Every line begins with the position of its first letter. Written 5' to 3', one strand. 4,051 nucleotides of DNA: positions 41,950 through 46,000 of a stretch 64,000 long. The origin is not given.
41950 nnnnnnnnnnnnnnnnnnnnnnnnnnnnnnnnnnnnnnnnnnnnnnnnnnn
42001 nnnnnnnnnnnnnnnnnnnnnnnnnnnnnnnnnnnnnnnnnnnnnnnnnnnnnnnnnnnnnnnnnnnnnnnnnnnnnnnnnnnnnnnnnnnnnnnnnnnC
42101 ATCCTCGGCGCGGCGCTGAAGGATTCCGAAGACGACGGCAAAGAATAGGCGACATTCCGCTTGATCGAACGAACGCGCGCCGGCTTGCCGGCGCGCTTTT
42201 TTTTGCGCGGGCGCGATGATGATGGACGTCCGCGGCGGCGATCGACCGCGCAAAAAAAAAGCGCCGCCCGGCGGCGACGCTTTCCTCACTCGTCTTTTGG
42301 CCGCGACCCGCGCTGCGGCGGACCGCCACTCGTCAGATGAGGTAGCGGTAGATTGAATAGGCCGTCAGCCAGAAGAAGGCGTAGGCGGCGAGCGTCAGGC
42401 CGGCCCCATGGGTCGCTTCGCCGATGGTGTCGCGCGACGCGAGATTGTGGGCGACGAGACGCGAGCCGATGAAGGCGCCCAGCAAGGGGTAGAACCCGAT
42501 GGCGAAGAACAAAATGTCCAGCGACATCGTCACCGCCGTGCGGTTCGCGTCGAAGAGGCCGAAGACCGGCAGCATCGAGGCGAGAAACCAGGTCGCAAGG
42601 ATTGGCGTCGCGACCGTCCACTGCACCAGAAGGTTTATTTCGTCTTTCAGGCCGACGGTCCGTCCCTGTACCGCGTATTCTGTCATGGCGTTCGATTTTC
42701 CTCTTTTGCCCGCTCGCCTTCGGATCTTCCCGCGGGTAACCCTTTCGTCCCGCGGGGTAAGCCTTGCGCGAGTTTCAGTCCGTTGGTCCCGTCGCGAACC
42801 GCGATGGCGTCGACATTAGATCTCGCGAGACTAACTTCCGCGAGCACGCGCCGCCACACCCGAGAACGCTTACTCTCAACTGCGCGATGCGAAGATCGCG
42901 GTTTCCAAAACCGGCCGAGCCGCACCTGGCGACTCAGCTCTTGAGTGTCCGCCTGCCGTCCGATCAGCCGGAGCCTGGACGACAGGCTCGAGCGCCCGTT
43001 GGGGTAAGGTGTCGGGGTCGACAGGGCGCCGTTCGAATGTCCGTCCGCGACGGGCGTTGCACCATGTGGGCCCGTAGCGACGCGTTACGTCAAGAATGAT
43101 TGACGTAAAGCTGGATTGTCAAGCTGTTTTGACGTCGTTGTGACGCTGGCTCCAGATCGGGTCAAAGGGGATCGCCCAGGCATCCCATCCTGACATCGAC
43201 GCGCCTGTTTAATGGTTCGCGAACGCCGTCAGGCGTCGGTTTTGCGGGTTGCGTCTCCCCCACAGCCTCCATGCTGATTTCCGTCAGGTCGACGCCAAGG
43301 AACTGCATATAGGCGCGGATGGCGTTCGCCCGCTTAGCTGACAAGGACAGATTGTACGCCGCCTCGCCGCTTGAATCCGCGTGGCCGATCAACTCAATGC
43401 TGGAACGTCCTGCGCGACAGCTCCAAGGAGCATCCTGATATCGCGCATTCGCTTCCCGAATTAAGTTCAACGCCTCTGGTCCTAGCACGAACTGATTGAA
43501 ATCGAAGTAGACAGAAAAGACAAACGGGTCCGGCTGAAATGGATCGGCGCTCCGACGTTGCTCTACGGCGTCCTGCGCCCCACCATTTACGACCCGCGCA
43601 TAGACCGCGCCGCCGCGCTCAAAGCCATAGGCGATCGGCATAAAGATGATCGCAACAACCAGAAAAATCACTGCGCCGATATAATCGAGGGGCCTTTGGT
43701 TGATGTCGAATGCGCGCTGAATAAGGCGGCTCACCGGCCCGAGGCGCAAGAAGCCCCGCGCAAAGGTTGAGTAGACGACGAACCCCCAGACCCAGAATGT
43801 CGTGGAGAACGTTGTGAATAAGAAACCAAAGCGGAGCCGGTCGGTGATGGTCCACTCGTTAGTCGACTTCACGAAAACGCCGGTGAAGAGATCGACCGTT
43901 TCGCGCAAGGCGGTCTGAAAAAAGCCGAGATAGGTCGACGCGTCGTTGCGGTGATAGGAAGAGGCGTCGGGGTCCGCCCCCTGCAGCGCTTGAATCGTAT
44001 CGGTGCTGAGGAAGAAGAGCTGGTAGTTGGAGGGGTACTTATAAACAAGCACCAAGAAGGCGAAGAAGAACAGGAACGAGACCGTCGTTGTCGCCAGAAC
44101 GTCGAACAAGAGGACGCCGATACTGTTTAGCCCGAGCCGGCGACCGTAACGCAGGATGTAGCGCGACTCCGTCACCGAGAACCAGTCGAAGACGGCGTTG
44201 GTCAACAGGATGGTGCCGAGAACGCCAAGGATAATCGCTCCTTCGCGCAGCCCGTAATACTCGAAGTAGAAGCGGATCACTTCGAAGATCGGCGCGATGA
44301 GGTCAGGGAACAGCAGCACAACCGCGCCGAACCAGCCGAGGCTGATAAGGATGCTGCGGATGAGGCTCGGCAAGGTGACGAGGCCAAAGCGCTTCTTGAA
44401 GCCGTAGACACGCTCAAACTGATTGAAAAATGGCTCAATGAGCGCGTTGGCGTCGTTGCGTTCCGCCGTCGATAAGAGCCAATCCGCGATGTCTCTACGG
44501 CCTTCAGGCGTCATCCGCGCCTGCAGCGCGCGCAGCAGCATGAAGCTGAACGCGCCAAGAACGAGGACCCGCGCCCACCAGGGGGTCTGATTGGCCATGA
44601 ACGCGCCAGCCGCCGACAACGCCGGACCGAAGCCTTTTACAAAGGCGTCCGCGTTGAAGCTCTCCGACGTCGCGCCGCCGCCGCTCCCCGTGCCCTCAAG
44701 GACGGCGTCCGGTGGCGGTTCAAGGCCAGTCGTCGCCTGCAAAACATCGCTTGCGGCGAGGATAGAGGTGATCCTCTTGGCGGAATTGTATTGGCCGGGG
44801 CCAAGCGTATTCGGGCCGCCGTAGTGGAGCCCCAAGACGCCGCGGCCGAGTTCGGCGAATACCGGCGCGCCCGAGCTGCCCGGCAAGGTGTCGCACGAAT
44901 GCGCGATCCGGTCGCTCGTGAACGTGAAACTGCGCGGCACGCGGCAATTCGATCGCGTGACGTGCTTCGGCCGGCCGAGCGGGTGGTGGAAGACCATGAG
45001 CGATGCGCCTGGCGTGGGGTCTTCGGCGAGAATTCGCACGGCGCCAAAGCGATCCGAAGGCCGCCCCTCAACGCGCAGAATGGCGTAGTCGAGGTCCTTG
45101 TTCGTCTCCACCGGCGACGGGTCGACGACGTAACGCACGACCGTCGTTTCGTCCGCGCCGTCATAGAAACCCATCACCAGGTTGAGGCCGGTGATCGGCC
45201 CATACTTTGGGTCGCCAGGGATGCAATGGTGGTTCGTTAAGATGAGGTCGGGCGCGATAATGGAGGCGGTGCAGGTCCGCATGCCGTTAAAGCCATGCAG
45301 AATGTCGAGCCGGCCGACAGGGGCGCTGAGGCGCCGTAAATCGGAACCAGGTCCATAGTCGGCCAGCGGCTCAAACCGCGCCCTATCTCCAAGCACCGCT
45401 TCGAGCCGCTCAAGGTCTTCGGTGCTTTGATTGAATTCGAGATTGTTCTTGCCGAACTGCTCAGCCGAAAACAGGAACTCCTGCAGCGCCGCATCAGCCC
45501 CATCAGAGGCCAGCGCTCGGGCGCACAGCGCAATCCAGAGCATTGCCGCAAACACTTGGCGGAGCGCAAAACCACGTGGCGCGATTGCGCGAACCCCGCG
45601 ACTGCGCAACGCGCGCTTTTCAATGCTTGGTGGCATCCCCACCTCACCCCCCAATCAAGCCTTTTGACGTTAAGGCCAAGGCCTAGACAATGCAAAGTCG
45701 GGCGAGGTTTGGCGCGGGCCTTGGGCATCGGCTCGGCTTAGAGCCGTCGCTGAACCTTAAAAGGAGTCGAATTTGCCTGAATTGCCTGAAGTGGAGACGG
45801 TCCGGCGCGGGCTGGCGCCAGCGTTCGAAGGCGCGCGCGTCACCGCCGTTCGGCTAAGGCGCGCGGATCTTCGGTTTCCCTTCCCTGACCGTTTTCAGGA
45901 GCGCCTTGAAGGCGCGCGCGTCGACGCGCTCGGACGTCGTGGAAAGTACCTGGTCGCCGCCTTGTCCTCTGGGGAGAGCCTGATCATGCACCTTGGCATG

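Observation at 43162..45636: Single-chain trypsin-fold protease + ~8-helix membrane module + OmpA_C peptidoglycan anchor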

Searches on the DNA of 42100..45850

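Call 83: search_rna_families(source=window, start=42100, end=45850, threshold=evalue, max_evalue=1)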
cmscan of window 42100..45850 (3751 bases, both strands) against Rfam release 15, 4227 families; matches with E-value up to 1: 2.
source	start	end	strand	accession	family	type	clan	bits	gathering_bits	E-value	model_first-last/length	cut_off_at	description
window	44059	44137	+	RF01303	sR49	Gene; snRNA; snoRNA; CD-box;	-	21.1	50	0.33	1-56/56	no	Small nucleolar RNA sR49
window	42250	42286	-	RF00489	ctRNA_p42d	Gene; antisense;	-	20.1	50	0.73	1-46/46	no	ctRNA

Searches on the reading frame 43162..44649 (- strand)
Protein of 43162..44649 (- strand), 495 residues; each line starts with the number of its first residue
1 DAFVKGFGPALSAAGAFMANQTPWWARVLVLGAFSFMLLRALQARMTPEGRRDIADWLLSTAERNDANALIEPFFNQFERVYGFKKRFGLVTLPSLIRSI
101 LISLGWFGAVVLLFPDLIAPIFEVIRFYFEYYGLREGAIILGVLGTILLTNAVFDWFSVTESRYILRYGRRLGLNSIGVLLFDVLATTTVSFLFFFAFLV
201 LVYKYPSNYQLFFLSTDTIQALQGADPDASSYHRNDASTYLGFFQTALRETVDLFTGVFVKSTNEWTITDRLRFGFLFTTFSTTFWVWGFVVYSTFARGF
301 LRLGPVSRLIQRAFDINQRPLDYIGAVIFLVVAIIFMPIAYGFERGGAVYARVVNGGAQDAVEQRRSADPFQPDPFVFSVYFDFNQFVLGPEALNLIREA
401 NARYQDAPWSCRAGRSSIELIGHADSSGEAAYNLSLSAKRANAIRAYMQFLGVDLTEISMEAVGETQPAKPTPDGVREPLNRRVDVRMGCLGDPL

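Call 9: find_homologous_proteins(query=window:43162-44649:-, max_evalue=0.01)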
Query window:43162-44649:- (495 aa): 21 proteins with E <= 0.01 among 8000 candidates.
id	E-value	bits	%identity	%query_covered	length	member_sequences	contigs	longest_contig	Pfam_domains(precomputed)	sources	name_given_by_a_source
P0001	0.0e+0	1108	100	100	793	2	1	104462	PF00691.26,PF13365.13,PF00089.33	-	-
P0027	8.9e-19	86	47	23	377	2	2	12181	PF00691.26,PF01617.25,PF13505.13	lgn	-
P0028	1.3e-18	85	48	23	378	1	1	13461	PF00691.26,PF13505.13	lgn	-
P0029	1.6e-18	85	46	23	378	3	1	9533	PF00691.26,PF13505.13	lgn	-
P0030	1.7e-18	85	47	23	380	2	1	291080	PF00691.26,PF13505.13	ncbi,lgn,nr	ncbi:MAG: OmpA family protein [Alphaproteobacteria bacterium]|nr:OmpA family protein [Alphaproteobac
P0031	3.4e-18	84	45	26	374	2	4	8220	PF00691.26,PF01617.25,PF13505.13,PF02462.21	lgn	-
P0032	4.4e-18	83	45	23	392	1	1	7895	PF00691.26,PF01617.25,PF13505.13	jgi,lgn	-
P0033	2.3e-17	81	47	23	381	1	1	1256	PF00691.26,PF13505.13,PF02462.21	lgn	-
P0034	2.4e-17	81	46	23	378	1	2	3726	PF00691.26,PF01617.25,PF13505.13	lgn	-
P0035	6.0e-17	80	45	23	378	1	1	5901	PF00691.26,PF01617.25,PF13505.13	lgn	-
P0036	1.4e-16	78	43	26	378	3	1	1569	PF00691.26,PF01617.25,PF13505.13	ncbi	-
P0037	2.8e-16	77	45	23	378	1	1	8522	PF00691.26,PF01617.25,PF13505.13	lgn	-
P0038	1.3e-11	62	40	23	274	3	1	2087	PF00691.26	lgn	-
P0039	1.0e-8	53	35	23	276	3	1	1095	PF00691.26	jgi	jgi:OOP family OmpA-OmpF porin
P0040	5.0e-7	47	33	24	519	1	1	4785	PF00691.26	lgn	-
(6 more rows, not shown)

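Call 53: find_related_loci(query=window:43165-44601:-, collection=metagenome_contigs, flank=6000)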
Query window:43165-44601:- (479 aa) in metagenome_contigs; peptide patterns used: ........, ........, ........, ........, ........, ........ (x = any residue, [..] = any of these).
51 stretches matched a pattern; 1 encode a relative of the query (tblastn E <= 1e-3); 1 distinct loci.
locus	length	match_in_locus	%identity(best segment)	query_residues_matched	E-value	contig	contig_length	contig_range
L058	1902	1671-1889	32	364-442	3e-8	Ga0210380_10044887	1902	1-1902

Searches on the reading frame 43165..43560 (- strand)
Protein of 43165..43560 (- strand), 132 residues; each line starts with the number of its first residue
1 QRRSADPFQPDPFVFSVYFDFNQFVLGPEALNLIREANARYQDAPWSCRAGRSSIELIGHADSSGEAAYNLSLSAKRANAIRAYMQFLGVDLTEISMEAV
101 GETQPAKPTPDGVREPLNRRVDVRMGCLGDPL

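Call 68: search_solved_structures(query=window:43165-43560:-, max_evalue=0.0001, show_alignments=2)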
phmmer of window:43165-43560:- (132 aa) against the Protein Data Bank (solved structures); distinct sequences matched with E-value up to 0.0001: 34.
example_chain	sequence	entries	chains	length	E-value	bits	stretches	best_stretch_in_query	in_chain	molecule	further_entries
7f4v_aB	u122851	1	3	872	1.1e-10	45.1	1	51-125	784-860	Photosystem I P700 chlorophyll a apoprotein A2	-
6jfw_A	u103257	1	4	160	1.1e-09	41.9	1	51-125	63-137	PA0833-PD protein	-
1oap_A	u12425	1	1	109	1.2e-09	41.7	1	17-120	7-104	PEPTIDOGLYCAN-ASSOCIATED LIPOPROTEIN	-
9rle_P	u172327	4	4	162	1.3e-09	41.6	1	17-126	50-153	Peptidoglycan-associated lipoprotein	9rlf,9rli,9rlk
2hqs_H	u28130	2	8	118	1.4e-09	41.5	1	17-121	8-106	Peptidoglycan-associated lipoprotein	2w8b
4pwt_A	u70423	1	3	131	6.8e-09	39.3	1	17-120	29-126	Peptidoglycan-associated lipoprotein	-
4r40_B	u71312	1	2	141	8.2e-09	39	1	17-120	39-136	Peptidoglycan-associated lipoprotein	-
5lkw_A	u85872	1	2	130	8.3e-09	39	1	14-123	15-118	Putative OmpA family lipoprotein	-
5n2c_A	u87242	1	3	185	1.9e-08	37.8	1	14-123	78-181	Putative OmpA family lipoprotein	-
4b5c_A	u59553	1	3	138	6.8e-08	36.1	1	14-123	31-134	PUTATIVE OMPA FAMILY LIPOPROTEIN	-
4g4v_A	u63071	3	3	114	9.1e-08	35.7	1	18-124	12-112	Peptidoglycan-associated lipoprotein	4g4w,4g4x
2aiz_P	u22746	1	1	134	1.2e-07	35.2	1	16-121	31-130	Outer membrane protein P6 (Fragment)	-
5wtp_A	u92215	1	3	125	2.8e-07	34.1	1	53-124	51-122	OmpA family protein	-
5nhx_A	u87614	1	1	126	1.2e-06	32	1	16-113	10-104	Outer membrane protein A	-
5u1h_A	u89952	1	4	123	1.3e-06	31.9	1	53-124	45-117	Outer membrane porin F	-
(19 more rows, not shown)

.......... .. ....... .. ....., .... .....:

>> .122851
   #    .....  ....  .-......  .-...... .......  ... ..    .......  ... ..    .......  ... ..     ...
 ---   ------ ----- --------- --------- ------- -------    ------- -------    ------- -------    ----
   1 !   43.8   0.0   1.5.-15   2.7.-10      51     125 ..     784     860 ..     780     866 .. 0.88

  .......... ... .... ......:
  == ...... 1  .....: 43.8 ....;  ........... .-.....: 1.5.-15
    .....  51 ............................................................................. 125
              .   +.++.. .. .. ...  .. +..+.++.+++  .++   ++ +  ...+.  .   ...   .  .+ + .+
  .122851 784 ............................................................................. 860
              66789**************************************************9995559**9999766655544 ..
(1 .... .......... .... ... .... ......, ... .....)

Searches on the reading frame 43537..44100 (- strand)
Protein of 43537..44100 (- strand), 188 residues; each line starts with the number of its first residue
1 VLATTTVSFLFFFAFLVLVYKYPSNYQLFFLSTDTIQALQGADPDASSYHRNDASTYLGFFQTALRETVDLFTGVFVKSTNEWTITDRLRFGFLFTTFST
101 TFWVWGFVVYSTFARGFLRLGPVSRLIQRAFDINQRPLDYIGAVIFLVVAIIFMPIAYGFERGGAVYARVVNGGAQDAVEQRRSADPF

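Call 12: search_protein_families(library=pfam, proteins=[window:43537-44100:-], max_evalue=10)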
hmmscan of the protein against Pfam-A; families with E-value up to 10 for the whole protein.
window:43537-44100:- (188 aa): 0 families
